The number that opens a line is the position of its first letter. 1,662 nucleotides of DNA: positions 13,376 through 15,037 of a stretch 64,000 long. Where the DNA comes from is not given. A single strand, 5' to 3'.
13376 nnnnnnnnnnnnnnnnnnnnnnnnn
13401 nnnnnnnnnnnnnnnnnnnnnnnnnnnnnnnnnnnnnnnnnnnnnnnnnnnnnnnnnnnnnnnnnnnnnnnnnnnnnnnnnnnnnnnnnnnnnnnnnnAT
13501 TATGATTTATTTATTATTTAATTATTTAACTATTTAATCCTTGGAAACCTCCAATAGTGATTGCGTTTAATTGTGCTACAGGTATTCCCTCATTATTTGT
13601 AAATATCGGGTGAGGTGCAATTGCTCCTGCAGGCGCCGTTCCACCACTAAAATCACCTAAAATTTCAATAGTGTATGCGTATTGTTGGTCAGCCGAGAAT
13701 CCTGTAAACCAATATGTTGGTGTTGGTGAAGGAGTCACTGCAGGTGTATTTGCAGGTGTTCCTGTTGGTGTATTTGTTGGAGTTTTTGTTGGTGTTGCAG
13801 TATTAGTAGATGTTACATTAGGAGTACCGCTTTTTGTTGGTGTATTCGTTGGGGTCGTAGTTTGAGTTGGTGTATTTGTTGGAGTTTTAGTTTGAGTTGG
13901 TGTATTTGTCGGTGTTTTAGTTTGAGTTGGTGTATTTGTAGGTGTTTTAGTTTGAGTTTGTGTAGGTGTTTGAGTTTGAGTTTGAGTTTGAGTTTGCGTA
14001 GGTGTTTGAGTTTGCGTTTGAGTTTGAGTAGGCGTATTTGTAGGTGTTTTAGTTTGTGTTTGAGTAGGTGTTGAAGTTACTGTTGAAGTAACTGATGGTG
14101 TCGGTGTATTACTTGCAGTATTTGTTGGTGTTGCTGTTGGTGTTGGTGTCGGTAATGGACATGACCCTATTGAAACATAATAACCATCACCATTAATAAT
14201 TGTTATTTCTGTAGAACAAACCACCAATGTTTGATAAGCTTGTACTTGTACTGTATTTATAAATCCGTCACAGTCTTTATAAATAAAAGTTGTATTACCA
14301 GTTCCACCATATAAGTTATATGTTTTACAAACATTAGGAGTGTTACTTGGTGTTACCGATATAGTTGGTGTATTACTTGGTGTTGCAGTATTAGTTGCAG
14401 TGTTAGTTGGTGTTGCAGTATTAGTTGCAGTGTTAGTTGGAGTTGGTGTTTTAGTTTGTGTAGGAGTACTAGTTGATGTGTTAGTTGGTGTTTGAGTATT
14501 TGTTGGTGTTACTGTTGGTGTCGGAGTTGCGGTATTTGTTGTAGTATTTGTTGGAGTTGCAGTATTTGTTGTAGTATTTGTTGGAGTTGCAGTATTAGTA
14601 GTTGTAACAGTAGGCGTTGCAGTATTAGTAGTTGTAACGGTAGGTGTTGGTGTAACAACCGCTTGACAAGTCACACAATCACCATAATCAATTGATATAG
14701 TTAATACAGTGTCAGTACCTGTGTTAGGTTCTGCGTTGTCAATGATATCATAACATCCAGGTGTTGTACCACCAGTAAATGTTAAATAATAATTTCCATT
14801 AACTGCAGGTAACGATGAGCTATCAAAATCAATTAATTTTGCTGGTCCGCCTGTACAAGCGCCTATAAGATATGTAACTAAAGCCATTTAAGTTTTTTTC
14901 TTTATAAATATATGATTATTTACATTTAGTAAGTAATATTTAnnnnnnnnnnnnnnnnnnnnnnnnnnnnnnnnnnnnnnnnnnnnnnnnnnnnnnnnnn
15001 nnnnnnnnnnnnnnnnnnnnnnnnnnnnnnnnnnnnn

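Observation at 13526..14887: Mucin-like PT-repeat protein with two cysteine-containing domains in the structural gene block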

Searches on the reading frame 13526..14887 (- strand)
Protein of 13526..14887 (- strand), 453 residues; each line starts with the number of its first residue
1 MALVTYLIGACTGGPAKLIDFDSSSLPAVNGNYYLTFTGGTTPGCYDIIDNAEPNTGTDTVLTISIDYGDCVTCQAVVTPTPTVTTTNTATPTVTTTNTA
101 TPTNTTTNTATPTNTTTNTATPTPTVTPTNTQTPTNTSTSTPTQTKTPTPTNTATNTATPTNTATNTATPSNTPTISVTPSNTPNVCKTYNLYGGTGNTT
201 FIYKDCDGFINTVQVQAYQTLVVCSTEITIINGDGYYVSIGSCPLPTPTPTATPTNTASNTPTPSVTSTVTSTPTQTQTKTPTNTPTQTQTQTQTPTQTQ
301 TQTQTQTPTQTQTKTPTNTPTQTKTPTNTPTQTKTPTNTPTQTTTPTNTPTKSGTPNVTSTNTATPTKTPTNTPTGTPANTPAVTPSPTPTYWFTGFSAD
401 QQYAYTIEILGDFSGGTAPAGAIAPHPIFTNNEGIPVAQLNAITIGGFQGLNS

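Call 5: search_protein_families(library=phrogs, proteins=[window:13526-14887:-])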
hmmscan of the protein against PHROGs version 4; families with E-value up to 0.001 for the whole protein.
window:13526-14887:- (453 aa): 1 family
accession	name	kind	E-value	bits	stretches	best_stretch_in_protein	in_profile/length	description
phrog_15511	-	unknown function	4.5e-10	40.2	1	127-238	209-318/511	-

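Call 6: search_protein_families(library=pfam, proteins=[window:13526-14887:-], max_evalue=0.01)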
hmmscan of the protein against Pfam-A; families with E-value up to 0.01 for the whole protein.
window:13526-14887:- (453 aa): 0 families

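Call 8: search_dna_similar(query=window:13526-14887:-, collection=phages, mode=protein, max_evalue=0.001)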
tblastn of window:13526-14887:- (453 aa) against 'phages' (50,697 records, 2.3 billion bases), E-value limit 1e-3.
No match.

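Call 33: predict_structure(alignment_id=A2)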
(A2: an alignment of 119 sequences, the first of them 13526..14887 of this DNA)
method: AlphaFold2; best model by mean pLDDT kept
length: 453 residues; sequences in the alignment: 119
mean_pLDDT: 58.1   pTM: 0.34
mean pLDDT of the five models: 58.1, 58.1, 56.3, 55.2, 54.2
residues with pLDDT >= 90: 118; 70-90: 29; 50-70: 45; < 50: 261
segments of 3 or more residues with pLDDT < 50: 95-100, 104-132, 136-140, 142-146, 148-183, 248-316, 318-340, 342-345, 347-349, 351-356, 358-416, 442-453
pLDDT, mean of each block of 10 residues (from residue 1): 93 96 92 96 97 93 96 85 57 52 44 40 40 45 44 37 33 32 68 92 93 93 93 91 65 40 40 36 35 36 36 41 39 41 46 44 38 39 35 41 44 46 63 72 44 37
secondary structure, 60 per line:
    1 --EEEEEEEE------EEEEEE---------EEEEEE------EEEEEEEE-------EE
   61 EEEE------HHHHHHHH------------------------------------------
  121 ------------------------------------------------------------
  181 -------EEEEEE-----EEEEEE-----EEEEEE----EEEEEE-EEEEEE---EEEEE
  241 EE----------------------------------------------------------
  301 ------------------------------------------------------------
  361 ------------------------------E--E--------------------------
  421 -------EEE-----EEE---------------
elements in order: E3-10 E17-22 E32-37 E44-51 E59-64 H71-78 E188-193 E199-204 E210-215 E220-225 E227-232 E236-242 E428-430 E436-438

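Call 37: fold_search(model_id=the predicted structure, library=pdb)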
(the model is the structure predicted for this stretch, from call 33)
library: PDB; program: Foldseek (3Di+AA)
matches with E <= 10: 879; with E <= 0.001: 0
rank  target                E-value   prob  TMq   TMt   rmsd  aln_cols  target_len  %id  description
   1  1j3p_B                1.3e-01  0.96  0.10  0.23   3.7        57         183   12  Crystal structure of Thermococcus litoralis phosphoglucose isomerase (released 2004-02-24)
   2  1j3r_B                1.7e-01  0.94  0.10  0.23   3.7        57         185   12  Crystal structure of Thermococcus litoralis phosphogrucose isomerase complexed with gluconate-6-phosphate (released 2004-02-24)
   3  1j3p_A                1.9e-01  0.92  0.10  0.23   3.8        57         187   12  Crystal structure of Thermococcus litoralis phosphoglucose isomerase (released 2004-02-24)
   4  1x82                  1.9e-01  0.90  0.10  0.22   3.9        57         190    7  CRYSTAL STRUCTURE OF PHOSPHOGLUCOSE ISOMERASE FROM PYROCOCCUS FURIOSUS WITH BOUND 5-phospho-D-arabinonate (released 2004-10-12)
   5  4lum_A                2.5e-01  0.90  0.10  0.22   3.7        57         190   10  The crystal structure of the P132V mutant of Pyrococcus furiosus phosphoglucose isomerase in complex with manganese an (released 2014-07-30)
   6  1qxj_A                2.6e-01  0.85  0.09  0.21   7.0        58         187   10  Crystal structure of native phosphoglucose isomerase from Pyrococcus furiosus (released 2003-12-09)
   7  1x7n                  2.6e-01  0.85  0.09  0.21   7.0        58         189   10  The crystal structure of Pyrococcus furiosus phosphoglucose isomerase with bound 5-phospho-D-arabinonate and Manganese (released 2004-10-12)
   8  4lul_A                3.0e-01  0.87  0.10  0.23   3.8        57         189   10  The crystal structure of the P132A, Y133D mutant of Pyrococcus furiosus phosphoglucose isomerase in complex with manga (released 2014-07-30)
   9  4lta_A                3.0e-01  0.82  0.10  0.22   3.9        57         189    7  The crystal structure of the P132R, Y133G mutant of Pyrococcus furiosus phosphoglucose isomerase in complex with manga (released 2014-07-30)
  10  4luk                  3.0e-01  0.82  0.09  0.20   7.0        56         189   11  The crystal structure of the P132A, Y133G mutant of Pyrococcus furiosus phosphoglucose isomerase in complex with mangane (released 2014-07-30)
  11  2gc0_A                3.1e-01  0.84  0.10  0.22   3.8        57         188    7  The crystal structure of phosphoglucose isomerase from Pyrococcus furiosus in complex with 5-phospho-D-arabinonohydrox (released 2006-04-11)
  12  5flj_L                3.1e-01  0.63  0.09  0.20   7.8        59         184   14  enzyme-substrate-dioxygen complex of Ni-quercetinase (released 2016-06-01)
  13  2xqx_B                3.1e-01  0.18  0.08  0.18   9.9        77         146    9  Structure of the family 32 carbohydrate-binding module from Streptococcus pneumoniae EndoD (released 2010-11-03)
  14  2xqx_A                3.3e-01  0.18  0.08  0.18   9.9        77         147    9  Structure of the family 32 carbohydrate-binding module from Streptococcus pneumoniae EndoD (released 2010-11-03)
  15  3dn7_A                3.5e-01  0.20  0.07  0.17   9.8        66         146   17  Cyclic nucleotide binding regulatory protein from Cytophaga hutchinsonii. (released 2008-08-26)
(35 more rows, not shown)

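Call 42: find_encoding_contigs(protein=window:13526-14887:-, flank=10000, max_places=4)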
Protein window:13526-14887:- (453 aa): 19 contigs read that carry it; 4 places shown.
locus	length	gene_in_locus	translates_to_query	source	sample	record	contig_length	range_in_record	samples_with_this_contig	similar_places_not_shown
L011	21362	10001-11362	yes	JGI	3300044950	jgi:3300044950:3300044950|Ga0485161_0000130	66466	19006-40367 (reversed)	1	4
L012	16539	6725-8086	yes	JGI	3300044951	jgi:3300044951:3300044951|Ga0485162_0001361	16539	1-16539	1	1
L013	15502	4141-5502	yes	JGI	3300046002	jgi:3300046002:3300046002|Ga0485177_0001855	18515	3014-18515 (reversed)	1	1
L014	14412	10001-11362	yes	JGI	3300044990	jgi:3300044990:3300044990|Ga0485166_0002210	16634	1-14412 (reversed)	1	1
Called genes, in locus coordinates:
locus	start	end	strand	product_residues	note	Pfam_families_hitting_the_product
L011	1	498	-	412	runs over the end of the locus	-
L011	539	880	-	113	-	PF09834:DUF2061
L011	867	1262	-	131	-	-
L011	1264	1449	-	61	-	PF04024:PspC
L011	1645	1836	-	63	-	-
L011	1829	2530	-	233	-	PF18143:HAD_SAK_2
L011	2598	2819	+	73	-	-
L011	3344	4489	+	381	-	-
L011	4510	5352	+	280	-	-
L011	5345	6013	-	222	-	-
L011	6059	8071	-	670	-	PF13476:AAA_23 (weak), PF00004:AAA, PF17871:AAA_lid_9, PF00158:Sigma54_activat (weak), PF07724:AAA_2, PF00004:AAA, PF07728:AAA_5, PF10431:ClpB_D2-small, +7 more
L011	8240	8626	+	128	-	PF02151:UVR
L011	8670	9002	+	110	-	-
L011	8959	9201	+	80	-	PF13619:KTSC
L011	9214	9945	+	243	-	-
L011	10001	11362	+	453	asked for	-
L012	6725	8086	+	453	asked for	-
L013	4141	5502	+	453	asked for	-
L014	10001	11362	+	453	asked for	-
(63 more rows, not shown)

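Call 82: fold_search(model_id=the predicted structure, library=viral)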
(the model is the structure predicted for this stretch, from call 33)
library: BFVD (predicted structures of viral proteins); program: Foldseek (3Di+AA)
matches with E <= 10: 292; with E <= 0.001: 1
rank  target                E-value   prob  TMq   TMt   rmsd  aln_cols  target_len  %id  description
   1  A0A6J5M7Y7            2.1e-05  1.00  0.15  0.32  22.2       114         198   38  Uncharacterized protein [uncultured Caudovirales phage]
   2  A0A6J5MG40            1.1e-03  1.00  0.12  0.11  27.6       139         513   16  Uncharacterized protein [uncultured Caudovirales phage]
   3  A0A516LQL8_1          3.0e-03  1.00  0.12  0.07  17.2       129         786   17  (no name in the UniProt tables at hand)
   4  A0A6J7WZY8            4.4e-03  1.00  0.13  0.07  21.2       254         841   11  Uncharacterized protein [uncultured Caudovirales phage]
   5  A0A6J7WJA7            5.5e-03  0.99  0.13  0.10  24.8       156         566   35  Uncharacterized protein [uncultured Caudovirales phage]
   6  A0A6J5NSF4            9.6e-03  1.00  0.12  0.04  11.0        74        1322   23  Uncharacterized protein [uncultured Caudovirales phage]
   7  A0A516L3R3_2          4.6e-02  1.00  0.12  0.07   2.7        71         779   21  (no name in the UniProt tables at hand)
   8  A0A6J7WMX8            6.4e-02  1.00  0.12  0.25   1.5        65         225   20  Phage major tail protein TP901-1 [uncultured Caudovirales phage]
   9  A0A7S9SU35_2          1.5e-01  0.97  0.11  0.05  14.4        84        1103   33  Uncharacterized protein [Virus NIOZ-UU157]
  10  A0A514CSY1            1.5e-01  0.82  0.10  0.40   8.2        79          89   10  Uncharacterized protein [Achromobacter phage Motura]
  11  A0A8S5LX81            1.8e-01  0.98  0.11  0.50   8.9        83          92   14  Uncharacterized protein [Myoviridae sp. ctZgq1]
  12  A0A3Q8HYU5            1.8e-01  0.96  0.11  0.36   6.4        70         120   14  (no name in the UniProt tables at hand)
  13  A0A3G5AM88            1.8e-01  0.75  0.08  0.14  20.0       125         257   12  Uncharacterized protein [Sylvanvirus sp.]
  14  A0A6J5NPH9            2.0e-01  1.00  0.12  0.06   2.3        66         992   15  Uncharacterized protein [uncultured Caudovirales phage]
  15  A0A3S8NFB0            2.0e-01  0.66  0.10  0.19  16.4       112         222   23  (no name in the UniProt tables at hand)
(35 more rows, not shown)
